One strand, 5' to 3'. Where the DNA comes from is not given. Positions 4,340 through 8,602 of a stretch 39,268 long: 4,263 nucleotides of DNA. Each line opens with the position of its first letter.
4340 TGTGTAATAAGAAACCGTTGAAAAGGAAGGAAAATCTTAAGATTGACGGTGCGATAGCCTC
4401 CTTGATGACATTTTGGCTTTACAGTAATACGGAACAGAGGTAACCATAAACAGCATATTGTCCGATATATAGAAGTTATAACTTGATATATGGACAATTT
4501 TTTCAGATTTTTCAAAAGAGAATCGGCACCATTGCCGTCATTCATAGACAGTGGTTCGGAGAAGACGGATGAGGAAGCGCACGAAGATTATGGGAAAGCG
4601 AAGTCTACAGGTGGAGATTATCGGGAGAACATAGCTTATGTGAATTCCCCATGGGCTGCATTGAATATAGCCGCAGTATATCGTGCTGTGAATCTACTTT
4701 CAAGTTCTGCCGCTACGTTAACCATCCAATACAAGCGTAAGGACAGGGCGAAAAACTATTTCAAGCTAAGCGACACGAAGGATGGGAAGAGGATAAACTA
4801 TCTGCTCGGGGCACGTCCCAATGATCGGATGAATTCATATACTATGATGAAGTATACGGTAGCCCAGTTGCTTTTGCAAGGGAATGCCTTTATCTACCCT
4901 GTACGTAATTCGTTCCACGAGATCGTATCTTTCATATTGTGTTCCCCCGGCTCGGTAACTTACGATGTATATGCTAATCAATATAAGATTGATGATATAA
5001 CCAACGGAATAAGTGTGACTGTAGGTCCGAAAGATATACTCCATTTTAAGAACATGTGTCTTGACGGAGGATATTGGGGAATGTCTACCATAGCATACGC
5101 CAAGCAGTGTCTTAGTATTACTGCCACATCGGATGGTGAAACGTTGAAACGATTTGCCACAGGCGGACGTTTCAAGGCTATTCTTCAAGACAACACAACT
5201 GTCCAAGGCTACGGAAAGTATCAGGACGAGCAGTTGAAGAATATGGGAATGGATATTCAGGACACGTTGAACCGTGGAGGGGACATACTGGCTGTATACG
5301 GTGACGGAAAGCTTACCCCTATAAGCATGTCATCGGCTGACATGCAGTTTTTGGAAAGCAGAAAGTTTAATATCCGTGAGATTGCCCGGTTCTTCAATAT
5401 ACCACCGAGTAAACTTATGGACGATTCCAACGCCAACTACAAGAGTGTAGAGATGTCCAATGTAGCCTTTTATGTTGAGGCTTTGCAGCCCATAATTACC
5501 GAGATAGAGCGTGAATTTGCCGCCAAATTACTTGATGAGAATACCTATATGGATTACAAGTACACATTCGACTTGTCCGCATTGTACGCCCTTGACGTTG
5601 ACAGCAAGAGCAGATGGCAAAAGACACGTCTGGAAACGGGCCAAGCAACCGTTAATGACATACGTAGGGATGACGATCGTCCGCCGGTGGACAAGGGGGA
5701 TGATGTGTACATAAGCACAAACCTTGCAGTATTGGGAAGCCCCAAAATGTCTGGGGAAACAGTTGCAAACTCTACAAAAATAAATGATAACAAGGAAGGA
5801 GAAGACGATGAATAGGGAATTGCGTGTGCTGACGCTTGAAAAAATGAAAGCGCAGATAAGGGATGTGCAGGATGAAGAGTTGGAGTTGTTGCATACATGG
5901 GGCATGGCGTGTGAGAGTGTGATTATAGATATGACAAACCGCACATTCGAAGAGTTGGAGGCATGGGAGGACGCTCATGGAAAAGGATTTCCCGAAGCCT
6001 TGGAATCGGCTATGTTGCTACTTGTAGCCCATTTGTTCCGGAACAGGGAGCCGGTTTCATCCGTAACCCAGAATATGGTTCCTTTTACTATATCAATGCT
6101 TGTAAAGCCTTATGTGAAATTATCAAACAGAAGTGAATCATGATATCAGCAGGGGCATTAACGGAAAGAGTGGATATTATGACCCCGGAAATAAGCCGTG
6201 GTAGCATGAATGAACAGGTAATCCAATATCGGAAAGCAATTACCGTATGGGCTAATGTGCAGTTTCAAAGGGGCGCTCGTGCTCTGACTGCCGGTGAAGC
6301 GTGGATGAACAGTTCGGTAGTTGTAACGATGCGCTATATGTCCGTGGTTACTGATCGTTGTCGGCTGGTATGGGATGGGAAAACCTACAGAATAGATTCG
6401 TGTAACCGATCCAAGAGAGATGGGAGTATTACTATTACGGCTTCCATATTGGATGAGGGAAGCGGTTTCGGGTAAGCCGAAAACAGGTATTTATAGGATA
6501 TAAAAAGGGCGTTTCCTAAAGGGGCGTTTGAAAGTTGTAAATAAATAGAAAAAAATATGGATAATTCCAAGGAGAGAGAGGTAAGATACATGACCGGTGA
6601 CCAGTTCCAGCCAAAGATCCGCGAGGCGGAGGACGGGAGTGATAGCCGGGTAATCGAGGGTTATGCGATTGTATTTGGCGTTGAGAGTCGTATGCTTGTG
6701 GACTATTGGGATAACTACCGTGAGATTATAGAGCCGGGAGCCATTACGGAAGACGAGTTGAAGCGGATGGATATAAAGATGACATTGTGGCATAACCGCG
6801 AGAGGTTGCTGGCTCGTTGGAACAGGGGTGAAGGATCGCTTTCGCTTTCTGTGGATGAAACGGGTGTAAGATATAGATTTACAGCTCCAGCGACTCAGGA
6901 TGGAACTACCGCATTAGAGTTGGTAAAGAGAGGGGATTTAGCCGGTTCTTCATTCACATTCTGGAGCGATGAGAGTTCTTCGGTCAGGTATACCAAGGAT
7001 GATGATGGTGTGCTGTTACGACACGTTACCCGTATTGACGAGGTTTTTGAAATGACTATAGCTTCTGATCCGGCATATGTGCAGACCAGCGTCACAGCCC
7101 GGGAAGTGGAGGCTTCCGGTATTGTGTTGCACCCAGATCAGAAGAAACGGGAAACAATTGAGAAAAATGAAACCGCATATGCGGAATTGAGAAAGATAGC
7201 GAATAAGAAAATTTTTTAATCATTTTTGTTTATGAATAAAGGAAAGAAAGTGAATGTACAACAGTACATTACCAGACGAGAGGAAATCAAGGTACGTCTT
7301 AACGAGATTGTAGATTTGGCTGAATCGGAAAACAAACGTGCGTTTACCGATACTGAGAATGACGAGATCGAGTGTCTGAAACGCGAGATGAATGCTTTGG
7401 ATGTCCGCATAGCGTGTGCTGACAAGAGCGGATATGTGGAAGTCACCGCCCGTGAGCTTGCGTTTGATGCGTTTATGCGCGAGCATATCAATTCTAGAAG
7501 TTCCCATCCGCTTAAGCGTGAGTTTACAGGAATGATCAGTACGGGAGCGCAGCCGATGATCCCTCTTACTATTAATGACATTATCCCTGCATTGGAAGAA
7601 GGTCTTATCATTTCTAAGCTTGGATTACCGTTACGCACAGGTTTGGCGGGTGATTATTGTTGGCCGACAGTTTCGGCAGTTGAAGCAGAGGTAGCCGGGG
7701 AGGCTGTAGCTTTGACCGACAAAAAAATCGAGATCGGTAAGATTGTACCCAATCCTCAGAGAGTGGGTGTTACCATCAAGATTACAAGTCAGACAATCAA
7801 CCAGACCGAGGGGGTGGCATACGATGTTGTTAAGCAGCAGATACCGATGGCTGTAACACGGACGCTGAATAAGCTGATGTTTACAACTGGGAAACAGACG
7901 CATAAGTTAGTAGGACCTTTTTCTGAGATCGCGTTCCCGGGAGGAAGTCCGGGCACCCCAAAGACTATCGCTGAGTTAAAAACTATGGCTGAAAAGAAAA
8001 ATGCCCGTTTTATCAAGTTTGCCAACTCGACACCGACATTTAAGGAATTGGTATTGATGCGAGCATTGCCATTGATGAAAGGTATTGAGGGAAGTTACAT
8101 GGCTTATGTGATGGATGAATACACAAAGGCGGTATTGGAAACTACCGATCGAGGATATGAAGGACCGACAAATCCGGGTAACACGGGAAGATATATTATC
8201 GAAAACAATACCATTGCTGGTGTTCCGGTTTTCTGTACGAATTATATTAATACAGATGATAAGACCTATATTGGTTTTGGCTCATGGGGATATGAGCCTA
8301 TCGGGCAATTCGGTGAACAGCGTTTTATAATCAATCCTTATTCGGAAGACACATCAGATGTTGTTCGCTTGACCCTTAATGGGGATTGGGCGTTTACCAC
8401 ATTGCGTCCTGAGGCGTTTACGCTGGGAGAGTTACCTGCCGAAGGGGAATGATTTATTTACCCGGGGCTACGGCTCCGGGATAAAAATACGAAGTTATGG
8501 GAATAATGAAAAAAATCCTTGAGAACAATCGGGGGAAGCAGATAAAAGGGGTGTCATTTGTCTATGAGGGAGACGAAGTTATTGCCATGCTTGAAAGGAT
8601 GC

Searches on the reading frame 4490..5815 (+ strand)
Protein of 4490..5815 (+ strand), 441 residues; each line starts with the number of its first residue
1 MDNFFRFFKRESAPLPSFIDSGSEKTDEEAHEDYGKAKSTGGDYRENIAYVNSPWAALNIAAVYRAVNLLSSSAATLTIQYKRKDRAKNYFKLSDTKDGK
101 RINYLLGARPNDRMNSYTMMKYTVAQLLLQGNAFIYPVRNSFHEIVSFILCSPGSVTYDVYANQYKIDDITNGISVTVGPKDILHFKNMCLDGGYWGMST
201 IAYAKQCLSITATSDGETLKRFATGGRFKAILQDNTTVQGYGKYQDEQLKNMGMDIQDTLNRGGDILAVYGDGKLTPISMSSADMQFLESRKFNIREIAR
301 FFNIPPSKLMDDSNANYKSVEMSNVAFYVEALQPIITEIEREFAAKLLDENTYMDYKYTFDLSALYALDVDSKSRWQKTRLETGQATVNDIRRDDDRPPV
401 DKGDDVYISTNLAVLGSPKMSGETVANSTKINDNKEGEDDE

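Call 11: search_protein_families(library=phrogs, proteins=[window:4490-5815:+], max_evalue=0.001)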
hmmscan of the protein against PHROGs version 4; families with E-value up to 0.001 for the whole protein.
window:4490-5815:+ (441 aa): 6 families
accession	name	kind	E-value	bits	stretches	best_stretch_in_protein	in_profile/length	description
phrog_12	-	head and packaging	3.9e-73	248.5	1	3-438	53-456/646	portal protein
phrog_2662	-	head and packaging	7.7e-37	128.2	1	57-424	64-432/717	portal protein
phrog_5929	-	head and packaging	1.2e-30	107.5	1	274-432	59-219/228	portal protein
phrog_2271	-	head and packaging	5.7e-11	41.9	1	53-410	45-396/859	portal protein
phrog_11323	-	unknown function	5.7e-10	40.4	1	315-415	8-109/130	-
phrog_21454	-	unknown function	8.3e-08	32.8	1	262-409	28-172/320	-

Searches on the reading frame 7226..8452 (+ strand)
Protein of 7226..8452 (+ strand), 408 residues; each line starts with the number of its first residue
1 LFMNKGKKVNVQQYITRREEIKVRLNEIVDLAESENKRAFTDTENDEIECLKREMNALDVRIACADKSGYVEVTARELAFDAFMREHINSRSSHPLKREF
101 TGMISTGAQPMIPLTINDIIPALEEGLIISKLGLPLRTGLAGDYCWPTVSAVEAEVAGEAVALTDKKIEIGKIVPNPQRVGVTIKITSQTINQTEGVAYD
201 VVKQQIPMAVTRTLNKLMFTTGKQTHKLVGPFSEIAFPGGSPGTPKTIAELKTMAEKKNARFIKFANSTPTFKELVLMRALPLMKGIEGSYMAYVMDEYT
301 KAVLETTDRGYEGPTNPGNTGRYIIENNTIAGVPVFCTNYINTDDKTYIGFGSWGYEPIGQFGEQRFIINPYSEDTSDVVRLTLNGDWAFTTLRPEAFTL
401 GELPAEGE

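Call 11: search_protein_families(library=phrogs, proteins=[window:7226-8452:+], max_evalue=0.001)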
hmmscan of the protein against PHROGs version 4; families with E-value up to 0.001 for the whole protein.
window:7226-8452:+ (408 aa): 2 families
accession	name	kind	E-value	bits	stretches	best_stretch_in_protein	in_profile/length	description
phrog_617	-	head and packaging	1.9e-13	51.2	1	117-401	358-621/626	major head protein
phrog_10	-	head and packaging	3.9e-09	37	1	7-344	264-577/752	major head protein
